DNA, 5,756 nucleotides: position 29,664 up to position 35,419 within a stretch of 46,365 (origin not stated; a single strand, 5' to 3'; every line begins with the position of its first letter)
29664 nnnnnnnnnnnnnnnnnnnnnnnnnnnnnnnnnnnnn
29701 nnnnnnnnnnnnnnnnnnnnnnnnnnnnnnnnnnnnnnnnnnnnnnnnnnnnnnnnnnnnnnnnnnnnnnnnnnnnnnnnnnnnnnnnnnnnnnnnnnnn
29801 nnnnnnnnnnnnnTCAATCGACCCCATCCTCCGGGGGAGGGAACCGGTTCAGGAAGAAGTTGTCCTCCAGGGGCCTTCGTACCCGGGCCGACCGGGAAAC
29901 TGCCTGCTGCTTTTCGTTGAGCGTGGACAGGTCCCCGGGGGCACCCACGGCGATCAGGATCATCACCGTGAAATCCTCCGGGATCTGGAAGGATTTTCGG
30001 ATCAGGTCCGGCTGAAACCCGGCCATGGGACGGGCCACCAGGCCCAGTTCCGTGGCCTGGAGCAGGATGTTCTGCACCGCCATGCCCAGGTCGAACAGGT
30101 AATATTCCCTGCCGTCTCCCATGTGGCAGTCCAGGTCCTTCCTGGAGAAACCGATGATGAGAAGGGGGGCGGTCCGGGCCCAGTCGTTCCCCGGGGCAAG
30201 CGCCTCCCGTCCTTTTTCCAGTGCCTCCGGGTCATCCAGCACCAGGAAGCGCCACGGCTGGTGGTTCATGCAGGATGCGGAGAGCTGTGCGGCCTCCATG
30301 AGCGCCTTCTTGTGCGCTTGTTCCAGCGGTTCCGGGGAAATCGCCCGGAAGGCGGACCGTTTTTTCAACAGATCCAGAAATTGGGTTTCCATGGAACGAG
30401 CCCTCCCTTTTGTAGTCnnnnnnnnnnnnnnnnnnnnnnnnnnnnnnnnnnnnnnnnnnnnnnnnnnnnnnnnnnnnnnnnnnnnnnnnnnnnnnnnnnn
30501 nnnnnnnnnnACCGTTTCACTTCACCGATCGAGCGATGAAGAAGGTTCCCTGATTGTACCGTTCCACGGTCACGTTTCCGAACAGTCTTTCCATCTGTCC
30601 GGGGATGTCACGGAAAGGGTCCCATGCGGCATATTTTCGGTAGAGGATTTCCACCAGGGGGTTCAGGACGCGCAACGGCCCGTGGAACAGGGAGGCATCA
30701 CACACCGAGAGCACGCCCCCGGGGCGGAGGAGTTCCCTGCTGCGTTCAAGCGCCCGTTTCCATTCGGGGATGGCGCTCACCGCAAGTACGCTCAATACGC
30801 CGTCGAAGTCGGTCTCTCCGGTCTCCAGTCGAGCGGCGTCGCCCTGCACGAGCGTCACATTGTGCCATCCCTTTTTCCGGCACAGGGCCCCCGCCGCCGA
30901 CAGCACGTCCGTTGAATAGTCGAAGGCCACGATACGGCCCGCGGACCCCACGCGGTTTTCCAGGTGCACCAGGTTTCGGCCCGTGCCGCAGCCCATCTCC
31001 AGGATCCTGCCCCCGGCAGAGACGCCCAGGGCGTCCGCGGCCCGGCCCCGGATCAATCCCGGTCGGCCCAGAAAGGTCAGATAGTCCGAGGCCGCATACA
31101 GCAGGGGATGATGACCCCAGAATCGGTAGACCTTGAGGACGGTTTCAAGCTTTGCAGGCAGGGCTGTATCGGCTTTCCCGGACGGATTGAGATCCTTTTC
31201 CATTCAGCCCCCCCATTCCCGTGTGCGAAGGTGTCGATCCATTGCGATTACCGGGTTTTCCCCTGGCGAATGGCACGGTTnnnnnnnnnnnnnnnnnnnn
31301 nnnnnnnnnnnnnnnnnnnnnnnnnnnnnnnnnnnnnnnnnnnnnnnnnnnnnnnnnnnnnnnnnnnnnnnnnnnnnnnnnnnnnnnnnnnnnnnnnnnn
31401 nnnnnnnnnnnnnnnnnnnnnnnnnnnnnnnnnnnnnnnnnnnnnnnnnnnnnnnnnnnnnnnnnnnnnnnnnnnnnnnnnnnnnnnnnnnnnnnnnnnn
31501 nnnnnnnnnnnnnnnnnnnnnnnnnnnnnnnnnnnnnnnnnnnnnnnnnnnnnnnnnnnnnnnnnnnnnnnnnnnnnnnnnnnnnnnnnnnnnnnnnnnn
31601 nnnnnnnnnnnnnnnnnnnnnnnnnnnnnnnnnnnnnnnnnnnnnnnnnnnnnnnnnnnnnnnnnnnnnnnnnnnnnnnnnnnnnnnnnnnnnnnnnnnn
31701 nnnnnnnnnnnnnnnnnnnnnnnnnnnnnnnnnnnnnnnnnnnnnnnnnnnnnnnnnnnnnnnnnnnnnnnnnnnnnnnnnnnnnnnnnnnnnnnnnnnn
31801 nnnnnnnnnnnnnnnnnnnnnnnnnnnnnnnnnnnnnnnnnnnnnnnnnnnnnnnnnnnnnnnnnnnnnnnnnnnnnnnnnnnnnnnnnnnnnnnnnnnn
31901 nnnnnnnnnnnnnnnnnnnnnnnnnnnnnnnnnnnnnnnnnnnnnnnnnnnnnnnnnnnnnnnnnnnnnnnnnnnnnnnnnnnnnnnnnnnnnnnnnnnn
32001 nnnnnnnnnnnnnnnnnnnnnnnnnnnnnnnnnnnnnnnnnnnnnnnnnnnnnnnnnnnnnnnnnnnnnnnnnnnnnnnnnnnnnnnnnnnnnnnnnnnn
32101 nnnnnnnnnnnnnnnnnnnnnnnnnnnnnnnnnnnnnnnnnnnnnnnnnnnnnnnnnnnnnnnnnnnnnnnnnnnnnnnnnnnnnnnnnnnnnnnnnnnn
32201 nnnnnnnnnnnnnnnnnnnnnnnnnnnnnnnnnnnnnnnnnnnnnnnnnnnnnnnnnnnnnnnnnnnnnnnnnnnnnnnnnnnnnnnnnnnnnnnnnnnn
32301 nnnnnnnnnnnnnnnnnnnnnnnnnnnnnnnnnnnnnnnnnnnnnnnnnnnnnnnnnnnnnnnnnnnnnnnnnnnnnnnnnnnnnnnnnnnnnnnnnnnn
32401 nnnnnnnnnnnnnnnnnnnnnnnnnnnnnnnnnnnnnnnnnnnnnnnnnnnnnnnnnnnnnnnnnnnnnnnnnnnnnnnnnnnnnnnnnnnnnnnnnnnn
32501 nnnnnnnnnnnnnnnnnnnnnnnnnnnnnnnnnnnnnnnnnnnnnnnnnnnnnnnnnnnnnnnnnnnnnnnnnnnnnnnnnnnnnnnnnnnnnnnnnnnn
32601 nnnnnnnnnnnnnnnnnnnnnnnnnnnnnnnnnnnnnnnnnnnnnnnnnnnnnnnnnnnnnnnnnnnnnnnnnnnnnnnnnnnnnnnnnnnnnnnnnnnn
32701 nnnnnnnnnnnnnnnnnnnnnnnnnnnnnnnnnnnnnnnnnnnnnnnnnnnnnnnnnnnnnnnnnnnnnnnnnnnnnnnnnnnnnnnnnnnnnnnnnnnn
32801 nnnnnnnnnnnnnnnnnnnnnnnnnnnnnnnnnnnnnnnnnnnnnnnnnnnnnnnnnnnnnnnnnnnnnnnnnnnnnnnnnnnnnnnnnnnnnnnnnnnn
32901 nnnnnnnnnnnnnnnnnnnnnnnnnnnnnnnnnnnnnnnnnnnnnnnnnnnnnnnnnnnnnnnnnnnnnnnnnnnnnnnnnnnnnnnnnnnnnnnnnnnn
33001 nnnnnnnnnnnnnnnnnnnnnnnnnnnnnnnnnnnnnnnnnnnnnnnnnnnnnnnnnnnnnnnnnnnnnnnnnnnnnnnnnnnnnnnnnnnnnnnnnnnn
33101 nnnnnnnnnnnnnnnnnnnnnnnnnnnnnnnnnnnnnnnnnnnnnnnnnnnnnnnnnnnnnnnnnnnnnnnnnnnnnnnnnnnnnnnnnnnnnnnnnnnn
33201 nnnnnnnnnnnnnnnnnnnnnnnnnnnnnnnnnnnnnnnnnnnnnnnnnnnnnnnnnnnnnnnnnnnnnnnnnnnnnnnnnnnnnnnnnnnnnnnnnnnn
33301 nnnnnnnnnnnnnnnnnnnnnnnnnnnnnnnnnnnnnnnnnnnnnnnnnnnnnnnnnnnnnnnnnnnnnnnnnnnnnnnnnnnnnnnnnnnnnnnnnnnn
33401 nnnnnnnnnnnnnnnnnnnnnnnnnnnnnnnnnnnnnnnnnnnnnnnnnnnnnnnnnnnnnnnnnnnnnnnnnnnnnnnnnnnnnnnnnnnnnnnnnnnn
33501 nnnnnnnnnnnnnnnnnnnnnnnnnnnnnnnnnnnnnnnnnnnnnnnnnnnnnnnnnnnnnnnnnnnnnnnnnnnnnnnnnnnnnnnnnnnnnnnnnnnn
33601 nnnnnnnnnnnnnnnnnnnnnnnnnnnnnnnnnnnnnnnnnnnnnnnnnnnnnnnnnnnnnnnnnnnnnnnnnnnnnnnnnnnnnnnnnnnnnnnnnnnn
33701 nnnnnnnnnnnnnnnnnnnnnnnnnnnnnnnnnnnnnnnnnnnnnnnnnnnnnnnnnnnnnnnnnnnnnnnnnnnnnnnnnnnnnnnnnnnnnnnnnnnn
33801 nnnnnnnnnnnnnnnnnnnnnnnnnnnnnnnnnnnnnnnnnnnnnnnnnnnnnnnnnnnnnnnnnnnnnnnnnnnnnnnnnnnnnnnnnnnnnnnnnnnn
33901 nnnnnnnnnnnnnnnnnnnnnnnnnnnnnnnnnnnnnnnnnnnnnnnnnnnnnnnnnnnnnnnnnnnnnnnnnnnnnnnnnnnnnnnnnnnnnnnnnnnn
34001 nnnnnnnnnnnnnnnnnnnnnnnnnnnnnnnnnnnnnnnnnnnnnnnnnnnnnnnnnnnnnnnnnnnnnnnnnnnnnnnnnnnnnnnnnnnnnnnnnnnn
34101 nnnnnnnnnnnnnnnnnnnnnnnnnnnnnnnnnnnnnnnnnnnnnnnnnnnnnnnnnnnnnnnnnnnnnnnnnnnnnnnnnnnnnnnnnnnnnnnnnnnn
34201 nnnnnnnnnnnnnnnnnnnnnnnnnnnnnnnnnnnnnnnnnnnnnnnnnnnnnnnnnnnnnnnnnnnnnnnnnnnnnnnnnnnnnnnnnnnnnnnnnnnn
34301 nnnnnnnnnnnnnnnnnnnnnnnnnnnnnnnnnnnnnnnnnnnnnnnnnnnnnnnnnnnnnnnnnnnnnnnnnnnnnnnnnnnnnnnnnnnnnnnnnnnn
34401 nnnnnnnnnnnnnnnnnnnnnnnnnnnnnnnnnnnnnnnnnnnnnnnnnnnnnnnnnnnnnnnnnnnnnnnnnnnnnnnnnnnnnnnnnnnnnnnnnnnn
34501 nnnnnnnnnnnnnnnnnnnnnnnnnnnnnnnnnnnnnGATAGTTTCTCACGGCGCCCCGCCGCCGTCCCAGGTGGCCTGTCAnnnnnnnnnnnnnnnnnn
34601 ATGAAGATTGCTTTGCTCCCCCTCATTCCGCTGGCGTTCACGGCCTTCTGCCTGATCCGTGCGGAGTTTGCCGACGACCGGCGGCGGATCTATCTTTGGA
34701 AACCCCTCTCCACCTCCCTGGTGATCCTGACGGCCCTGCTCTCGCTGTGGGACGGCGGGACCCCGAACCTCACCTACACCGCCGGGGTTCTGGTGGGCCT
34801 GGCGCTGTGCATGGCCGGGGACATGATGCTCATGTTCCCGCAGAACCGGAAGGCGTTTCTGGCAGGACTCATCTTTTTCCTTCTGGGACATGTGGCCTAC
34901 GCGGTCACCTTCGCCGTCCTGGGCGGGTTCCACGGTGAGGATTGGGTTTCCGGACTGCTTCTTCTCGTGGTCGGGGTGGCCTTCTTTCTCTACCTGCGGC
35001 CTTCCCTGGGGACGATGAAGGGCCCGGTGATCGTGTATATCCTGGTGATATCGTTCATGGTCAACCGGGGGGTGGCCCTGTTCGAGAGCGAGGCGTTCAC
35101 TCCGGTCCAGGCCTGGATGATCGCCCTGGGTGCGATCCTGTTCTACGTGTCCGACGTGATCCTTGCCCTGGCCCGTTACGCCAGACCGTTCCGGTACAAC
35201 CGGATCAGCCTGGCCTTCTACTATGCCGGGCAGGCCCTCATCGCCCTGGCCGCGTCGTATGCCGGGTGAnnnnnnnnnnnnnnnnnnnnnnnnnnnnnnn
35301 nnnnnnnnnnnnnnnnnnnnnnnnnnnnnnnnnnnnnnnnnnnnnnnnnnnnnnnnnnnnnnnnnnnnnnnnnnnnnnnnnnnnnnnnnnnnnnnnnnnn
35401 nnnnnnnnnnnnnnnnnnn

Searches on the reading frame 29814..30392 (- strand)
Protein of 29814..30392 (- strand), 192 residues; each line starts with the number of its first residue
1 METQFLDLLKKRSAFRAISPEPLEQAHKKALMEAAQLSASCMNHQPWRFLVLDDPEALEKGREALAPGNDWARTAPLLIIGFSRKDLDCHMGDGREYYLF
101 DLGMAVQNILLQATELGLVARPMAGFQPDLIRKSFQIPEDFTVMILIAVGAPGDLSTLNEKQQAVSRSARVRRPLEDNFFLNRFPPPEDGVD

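Call 21: search_protein_families(library=pfam, proteins=[window:29814-30392:-], max_evalue=0.001)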
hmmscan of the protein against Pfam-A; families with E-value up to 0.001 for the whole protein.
window:29814-30392:- (192 aa): 2 families
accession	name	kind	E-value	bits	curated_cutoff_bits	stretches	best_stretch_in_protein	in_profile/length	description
PF00881.29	Nitroreductase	-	3.2e-20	73.4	23.5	2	68-150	83-166/167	Nitroreductase family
PF14512.11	TM1586_NiRdase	-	3.8e-08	33.6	27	0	26-54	158-186/215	Putative TM nitroreductase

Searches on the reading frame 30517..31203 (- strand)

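Call 21: search_protein_families(library=pfam, proteins=[window:30517-31203:-], max_evalue=0.001)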
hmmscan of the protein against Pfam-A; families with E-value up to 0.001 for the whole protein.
window:30517-31203:- (228 aa): 7 families
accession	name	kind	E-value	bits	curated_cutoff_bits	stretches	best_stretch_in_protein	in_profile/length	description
PF13649.12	Methyltransf_25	-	3.7e-19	69.6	27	1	67-163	1-97/97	Methyltransferase domain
PF13847.12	Methyltransf_31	-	7.7e-19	68.2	27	1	63-171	3-113/145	Methyltransferase domain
PF08241.18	Methyltransf_11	-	4.1e-16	59.8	21.2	1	68-166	1-94/95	Methyltransferase domain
PF08242.18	Methyltransf_12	-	6.2e-15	56.2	30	1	68-165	1-98/98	Methyltransferase domain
PF01209.24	Ubie_methyltran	-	2.4e-13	50.4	20.1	1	55-172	39-156/233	ubiE/COQ5 methyltransferase family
PF13489.12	Methyltransf_23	-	8.7e-11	42.3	27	1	62-183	21-124/164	Methyltransferase domain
PF01135.25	PCMT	-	7.8e-09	36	20.3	1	53-147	63-157/210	Protein-L-isoaspartate(D-aspartate) O-methyltransferase (PCMT)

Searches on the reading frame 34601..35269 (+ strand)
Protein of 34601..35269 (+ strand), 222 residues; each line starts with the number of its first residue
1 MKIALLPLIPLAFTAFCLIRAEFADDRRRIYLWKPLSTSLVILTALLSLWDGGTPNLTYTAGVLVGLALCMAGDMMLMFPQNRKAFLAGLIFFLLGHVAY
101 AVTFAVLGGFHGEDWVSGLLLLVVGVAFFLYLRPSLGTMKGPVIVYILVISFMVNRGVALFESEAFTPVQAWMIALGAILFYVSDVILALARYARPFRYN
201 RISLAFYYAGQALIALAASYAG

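Call 21: search_protein_families(library=pfam, proteins=[window:34601-35269:+], max_evalue=0.001)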
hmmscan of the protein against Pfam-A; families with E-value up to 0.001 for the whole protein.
window:34601-35269:+ (222 aa): 1 family
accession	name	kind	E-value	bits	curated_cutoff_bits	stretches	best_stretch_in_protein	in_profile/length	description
PF07947.19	YhhN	-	7.1e-38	130.6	25.6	1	31-217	3-181/182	YhhN family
